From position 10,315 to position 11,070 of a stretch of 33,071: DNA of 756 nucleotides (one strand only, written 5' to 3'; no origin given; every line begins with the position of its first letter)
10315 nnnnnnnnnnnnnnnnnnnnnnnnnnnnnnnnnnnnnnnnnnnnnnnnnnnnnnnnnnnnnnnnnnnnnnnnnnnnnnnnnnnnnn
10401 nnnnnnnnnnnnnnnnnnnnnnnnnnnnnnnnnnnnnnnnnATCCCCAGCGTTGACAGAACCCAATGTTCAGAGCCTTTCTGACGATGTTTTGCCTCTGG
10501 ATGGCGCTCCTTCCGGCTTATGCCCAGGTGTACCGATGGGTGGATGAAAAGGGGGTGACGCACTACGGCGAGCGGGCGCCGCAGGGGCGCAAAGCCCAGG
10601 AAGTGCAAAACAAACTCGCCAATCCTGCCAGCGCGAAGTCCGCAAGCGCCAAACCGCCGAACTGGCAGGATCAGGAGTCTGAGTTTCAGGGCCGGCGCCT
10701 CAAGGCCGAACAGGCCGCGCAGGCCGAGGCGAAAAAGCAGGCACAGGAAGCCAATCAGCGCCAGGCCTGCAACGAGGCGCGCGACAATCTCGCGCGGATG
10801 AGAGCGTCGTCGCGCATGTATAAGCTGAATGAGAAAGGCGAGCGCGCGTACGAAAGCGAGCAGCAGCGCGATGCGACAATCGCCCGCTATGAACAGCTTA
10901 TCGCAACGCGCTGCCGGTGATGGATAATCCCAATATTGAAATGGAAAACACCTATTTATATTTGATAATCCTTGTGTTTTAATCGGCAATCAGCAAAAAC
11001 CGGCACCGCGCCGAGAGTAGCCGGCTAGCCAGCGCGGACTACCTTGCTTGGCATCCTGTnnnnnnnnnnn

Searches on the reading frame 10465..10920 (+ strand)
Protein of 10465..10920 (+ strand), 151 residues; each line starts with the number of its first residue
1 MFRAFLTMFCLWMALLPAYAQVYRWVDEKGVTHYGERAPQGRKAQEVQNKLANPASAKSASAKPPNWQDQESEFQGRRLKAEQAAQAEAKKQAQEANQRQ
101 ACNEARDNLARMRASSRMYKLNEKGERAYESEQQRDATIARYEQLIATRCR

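Call 52: search_protein_families(library=pfam, proteins=[window:10465-10920:+], max_evalue=0.001)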
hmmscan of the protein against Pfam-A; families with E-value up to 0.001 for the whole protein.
window:10465-10920:+ (151 aa): 1 family
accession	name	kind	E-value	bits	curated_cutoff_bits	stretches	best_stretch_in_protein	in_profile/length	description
PF13511.11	DUF4124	-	8.2e-14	52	22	1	10-62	2-53/56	Domain of unknown function (DUF4124)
